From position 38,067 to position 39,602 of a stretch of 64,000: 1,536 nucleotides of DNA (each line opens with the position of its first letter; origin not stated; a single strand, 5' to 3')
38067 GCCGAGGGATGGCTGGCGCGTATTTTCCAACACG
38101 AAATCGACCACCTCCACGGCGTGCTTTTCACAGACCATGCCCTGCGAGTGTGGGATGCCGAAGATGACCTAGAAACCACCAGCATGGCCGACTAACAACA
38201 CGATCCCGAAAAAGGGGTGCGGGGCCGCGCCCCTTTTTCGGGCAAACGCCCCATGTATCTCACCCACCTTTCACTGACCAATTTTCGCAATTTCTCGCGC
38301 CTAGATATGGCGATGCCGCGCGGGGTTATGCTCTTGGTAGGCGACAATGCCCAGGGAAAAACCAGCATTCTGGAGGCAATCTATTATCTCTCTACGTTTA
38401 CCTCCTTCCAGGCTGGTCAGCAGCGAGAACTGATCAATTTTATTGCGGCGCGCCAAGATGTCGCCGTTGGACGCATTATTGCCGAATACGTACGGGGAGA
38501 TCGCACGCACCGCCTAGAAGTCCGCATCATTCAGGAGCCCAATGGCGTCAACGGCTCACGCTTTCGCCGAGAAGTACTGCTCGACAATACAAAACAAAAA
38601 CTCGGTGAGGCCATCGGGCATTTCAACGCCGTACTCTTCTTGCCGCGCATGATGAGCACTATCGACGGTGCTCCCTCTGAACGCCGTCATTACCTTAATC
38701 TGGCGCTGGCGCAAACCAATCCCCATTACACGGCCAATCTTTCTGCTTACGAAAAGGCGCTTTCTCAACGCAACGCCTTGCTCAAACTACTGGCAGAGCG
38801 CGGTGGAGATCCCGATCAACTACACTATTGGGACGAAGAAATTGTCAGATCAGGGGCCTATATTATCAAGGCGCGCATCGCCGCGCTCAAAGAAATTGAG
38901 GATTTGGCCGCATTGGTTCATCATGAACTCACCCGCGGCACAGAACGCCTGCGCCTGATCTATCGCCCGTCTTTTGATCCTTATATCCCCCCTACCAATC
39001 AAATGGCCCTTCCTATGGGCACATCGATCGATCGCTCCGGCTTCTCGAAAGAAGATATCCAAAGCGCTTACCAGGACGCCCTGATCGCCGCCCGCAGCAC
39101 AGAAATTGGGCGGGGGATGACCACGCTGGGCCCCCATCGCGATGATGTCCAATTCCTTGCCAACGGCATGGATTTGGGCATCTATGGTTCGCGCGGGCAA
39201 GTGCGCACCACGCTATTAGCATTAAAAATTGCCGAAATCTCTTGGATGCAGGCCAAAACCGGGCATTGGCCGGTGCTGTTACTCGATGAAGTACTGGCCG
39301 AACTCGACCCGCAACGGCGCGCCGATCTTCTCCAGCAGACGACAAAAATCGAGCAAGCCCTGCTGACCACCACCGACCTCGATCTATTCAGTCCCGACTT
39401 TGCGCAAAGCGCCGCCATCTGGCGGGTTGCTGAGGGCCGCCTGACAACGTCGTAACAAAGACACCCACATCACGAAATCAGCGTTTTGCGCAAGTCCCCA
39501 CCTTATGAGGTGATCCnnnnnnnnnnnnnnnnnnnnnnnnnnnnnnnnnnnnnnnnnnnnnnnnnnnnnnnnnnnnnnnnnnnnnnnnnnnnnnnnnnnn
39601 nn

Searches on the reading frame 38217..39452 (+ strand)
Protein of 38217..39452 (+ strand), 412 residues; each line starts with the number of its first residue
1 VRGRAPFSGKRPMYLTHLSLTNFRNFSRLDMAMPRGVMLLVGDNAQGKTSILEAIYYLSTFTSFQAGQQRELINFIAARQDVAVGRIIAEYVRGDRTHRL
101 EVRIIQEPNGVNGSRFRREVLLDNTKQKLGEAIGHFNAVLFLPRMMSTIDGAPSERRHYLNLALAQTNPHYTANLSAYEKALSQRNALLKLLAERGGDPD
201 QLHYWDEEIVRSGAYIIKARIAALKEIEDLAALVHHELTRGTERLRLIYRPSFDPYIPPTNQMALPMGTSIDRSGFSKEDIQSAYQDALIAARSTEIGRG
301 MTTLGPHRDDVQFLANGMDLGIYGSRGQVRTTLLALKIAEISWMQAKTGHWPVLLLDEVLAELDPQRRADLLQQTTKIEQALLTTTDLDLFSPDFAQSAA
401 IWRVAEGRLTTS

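Call 83: search_protein_families(library=pfam, proteins=[window:38217-39452:+], max_evalue=0.00001)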
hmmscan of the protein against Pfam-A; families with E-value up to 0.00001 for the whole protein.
window:38217-39452:+ (412 aa): 3 families
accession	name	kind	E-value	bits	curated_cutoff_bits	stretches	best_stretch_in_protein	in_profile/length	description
PF02463.25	SMC_N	-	1.2e-16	61.2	40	1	14-389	1-200/220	RecF/RecN/SMC N terminal domain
PF13175.12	AAA_15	-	4.2e-09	37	32.1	1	13-60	1-48/374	AAA ATPase domain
PF13476.12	AAA_23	-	7.5e-09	37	27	1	18-215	2-177/201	AAA domain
